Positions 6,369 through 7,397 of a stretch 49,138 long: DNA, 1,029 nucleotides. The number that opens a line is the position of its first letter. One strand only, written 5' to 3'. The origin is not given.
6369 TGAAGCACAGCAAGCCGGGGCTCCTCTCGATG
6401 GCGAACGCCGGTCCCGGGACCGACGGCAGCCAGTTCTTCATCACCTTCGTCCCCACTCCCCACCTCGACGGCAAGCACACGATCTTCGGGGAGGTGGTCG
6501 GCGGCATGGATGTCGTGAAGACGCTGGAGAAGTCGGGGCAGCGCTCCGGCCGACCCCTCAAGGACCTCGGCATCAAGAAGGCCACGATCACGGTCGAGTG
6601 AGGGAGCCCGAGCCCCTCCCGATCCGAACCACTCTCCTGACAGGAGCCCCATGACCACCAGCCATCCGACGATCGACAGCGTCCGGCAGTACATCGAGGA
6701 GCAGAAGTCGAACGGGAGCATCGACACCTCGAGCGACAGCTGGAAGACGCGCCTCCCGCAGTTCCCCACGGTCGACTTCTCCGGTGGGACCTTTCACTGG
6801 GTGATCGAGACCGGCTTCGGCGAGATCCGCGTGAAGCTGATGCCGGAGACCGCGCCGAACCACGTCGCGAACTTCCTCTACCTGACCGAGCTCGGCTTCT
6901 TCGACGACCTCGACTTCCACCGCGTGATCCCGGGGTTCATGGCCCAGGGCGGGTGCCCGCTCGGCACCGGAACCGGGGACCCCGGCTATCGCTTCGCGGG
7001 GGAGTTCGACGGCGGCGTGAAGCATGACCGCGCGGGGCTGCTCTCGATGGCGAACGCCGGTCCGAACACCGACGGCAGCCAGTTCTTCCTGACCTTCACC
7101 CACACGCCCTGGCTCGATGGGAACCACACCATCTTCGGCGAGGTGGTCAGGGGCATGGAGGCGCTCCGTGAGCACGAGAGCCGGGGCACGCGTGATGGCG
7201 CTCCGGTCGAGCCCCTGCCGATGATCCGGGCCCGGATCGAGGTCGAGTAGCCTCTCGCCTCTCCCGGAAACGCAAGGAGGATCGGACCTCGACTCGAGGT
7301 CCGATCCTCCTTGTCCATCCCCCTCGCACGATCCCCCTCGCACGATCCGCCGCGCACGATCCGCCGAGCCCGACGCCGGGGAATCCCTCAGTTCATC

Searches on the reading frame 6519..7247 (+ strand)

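Call 54: search_protein_families(library=pfam, max_evalue=0.0001, proteins=[window:6519-7247:+])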
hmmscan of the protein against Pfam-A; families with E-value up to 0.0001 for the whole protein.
window:6519-7247:+ (243 aa): 1 family
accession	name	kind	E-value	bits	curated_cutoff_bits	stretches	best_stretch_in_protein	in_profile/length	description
PF00160.26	Pro_isomerase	-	1.9e-41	142.4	21.7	1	95-238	3-157/159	Cyclophilin type peptidyl-prolyl cis-trans isomerase/CLD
